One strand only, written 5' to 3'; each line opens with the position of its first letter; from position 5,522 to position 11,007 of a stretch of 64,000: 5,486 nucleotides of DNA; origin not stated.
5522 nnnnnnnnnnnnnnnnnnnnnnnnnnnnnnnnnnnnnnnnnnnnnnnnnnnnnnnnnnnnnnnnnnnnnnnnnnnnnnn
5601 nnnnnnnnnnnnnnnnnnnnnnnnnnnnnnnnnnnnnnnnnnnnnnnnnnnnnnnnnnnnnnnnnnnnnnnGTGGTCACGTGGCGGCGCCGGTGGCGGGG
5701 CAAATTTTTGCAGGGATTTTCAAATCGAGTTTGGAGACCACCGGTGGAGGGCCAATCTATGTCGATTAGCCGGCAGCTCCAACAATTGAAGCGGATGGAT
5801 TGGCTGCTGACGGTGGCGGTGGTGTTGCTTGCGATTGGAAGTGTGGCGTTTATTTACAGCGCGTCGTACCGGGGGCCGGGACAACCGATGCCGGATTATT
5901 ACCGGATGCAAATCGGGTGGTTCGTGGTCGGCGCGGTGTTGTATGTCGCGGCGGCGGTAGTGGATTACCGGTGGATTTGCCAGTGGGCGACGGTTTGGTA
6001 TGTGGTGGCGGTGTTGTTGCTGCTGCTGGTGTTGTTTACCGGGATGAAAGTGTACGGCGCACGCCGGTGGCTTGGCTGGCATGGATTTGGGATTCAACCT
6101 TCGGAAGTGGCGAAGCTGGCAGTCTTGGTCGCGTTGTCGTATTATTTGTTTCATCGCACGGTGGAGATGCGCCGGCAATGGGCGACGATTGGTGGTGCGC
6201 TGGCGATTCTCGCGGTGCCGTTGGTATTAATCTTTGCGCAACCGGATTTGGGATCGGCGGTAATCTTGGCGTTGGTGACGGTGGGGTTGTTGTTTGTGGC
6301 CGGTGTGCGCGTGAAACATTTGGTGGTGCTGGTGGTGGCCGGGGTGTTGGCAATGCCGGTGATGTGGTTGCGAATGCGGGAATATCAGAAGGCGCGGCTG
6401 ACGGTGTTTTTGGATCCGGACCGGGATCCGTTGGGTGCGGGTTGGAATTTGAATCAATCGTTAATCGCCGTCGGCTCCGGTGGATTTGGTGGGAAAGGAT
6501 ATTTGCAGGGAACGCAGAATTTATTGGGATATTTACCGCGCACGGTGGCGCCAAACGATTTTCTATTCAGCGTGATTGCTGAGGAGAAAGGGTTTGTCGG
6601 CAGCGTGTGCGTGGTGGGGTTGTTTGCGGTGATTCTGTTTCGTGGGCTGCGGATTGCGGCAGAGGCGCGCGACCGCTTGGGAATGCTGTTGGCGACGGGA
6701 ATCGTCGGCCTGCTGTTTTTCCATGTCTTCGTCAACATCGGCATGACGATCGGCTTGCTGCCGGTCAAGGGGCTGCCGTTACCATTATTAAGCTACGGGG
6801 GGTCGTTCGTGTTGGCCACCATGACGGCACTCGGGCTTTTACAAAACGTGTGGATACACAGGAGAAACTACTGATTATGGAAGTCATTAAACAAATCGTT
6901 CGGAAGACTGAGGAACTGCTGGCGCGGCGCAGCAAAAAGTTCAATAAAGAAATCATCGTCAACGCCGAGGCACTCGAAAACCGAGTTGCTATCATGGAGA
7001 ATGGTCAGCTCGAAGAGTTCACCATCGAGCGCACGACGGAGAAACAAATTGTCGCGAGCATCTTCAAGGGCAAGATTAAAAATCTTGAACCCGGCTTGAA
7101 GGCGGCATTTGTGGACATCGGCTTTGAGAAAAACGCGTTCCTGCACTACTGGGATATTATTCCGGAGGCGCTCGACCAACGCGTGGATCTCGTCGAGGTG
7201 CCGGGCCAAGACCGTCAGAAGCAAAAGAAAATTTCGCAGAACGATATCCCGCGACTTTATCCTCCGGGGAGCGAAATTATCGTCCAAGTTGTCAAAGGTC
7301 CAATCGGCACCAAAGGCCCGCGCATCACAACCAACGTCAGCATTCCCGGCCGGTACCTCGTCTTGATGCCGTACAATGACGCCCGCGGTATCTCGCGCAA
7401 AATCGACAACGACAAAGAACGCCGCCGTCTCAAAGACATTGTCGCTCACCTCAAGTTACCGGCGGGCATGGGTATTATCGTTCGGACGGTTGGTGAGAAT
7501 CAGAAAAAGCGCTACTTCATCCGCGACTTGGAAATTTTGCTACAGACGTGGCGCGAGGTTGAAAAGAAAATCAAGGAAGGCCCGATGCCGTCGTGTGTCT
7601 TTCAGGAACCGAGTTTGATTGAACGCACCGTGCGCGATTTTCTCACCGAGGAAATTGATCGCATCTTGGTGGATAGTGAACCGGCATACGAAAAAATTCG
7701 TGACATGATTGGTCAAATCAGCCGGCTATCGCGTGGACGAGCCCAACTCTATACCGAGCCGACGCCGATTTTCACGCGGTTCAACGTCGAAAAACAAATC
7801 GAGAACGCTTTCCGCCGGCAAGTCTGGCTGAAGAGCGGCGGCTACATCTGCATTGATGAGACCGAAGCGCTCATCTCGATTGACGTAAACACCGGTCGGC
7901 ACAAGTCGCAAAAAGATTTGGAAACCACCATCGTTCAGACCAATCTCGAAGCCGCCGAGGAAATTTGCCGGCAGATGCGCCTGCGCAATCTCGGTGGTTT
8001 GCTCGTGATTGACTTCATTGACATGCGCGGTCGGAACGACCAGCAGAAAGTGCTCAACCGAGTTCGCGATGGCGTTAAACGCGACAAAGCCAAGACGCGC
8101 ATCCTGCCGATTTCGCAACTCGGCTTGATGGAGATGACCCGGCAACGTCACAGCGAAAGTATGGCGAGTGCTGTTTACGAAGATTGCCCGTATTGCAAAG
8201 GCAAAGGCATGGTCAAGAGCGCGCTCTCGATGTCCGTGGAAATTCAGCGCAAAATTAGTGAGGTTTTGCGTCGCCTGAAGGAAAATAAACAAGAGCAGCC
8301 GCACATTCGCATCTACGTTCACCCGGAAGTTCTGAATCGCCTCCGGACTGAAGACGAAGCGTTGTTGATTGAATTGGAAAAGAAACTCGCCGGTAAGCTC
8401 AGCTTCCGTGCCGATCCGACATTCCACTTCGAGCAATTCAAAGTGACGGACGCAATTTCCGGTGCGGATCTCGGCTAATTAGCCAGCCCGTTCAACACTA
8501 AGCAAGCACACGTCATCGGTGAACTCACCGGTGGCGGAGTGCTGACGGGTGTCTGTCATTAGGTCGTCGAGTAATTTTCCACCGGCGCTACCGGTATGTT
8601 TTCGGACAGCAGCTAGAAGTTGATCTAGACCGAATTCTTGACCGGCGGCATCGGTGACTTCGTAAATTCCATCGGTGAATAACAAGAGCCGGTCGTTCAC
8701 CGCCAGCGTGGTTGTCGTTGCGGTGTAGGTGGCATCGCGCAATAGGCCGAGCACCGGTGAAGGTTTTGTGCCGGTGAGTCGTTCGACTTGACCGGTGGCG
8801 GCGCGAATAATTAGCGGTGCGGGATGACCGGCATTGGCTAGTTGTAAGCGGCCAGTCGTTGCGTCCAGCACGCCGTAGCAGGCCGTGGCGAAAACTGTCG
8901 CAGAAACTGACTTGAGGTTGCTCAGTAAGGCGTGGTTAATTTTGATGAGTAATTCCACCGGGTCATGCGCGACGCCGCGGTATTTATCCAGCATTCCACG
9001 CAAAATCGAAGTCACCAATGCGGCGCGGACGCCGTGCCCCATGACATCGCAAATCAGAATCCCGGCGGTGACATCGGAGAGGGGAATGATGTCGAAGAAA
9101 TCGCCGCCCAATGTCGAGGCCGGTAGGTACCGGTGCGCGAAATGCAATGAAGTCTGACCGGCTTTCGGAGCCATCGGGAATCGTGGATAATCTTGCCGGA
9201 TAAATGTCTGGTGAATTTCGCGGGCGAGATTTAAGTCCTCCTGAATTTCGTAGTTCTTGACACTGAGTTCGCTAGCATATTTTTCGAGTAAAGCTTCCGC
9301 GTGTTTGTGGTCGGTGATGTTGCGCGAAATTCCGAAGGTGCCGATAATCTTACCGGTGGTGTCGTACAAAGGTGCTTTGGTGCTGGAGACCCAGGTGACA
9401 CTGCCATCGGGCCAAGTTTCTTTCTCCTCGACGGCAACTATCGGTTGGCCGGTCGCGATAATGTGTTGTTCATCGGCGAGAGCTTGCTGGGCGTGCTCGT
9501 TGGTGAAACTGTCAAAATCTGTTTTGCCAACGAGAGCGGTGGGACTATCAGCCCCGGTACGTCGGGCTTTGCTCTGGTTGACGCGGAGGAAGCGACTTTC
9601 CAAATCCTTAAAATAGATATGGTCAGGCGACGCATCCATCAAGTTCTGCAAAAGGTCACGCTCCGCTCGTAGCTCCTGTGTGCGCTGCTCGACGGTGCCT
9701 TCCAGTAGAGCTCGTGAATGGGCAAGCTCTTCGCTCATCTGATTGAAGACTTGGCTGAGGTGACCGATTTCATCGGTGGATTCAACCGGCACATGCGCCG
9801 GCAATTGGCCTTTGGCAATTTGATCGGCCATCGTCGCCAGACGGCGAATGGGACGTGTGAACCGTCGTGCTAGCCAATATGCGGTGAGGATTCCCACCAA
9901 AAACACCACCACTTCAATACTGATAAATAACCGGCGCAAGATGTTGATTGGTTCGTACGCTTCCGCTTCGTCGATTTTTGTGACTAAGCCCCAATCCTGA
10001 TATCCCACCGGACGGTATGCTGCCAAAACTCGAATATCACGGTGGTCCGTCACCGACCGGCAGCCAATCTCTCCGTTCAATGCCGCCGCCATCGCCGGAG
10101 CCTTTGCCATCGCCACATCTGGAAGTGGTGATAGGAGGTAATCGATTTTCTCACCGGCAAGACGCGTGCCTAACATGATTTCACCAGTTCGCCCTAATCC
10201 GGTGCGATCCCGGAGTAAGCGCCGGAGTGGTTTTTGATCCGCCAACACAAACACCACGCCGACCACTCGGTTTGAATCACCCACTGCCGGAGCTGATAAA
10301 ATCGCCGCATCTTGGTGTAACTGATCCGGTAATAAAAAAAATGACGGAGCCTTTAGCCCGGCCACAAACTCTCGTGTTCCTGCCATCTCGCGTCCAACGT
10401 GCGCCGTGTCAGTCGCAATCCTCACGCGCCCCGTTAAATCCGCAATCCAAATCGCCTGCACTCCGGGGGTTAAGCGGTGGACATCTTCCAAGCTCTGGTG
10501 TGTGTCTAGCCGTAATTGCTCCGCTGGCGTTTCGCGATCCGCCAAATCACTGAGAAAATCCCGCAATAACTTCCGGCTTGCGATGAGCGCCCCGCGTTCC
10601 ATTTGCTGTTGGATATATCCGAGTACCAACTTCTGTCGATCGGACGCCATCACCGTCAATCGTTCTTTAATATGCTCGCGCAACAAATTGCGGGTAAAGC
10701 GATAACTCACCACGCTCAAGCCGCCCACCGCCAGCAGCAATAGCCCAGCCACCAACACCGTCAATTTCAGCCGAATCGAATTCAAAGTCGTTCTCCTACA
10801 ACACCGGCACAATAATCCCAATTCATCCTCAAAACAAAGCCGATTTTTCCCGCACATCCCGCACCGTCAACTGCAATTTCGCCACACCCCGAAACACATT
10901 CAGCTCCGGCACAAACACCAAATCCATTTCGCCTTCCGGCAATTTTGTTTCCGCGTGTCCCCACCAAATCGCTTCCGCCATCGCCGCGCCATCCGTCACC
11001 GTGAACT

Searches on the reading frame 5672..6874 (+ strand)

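Call 41: search_protein_families(library=pfam, proteins=[window:5672-6874:+], max_evalue=0.001)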
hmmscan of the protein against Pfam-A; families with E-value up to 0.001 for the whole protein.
window:5672-6874:+ (400 aa): 1 family
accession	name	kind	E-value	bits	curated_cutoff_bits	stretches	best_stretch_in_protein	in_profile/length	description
PF01098.24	FTSW_RODA_SPOVE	-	2.3e-93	313.4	26.4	1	45-398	3-355/356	Cell cycle protein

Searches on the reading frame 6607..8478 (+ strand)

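Call 41: search_protein_families(library=pfam, proteins=[window:6607-8478:+], max_evalue=0.001)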
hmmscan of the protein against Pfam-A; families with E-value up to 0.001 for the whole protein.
window:6607-8478:+ (623 aa): 2 families
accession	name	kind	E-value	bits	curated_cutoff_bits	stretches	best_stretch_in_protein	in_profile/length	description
PF10150.14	RNase_E_G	-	5.2e-102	341.3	25.5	1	245-514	1-269/270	Ribonuclease E/G family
PF20833.2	RNase_E_G_Thio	-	3.6e-08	33.9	26.8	1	527-614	2-84/86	RNase E/G, Thioredoxin-like domain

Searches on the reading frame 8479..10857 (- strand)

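Call 8: search_protein_families(library=pfam, proteins=[window:8479-10857:-], max_evalue=0.001)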
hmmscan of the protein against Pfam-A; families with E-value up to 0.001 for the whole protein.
window:8479-10857:- (792 aa): 6 families
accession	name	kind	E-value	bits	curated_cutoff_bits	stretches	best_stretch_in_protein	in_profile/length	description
PF07228.17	SpoIIE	-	6e-47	160.5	25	1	597-790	4-191/192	Stage II sporulation protein E (SpoIIE)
PF00672.30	HAMP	-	8e-18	64.9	25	1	328-378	1-51/53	HAMP domain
PF08448.16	PAS_4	-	2.6e-16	60.2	23.1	1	408-517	2-108/110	PAS fold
PF02743.24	dCache_1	-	2.6e-09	37.4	45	1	58-293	2-239/240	Cache domain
PF13426.13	PAS_9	-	5.3e-08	33.5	27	1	411-516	1-103/103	PAS domain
PF00989.32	PAS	-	1.9e-05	25.1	22.6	1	403-512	3-111/113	PAS fold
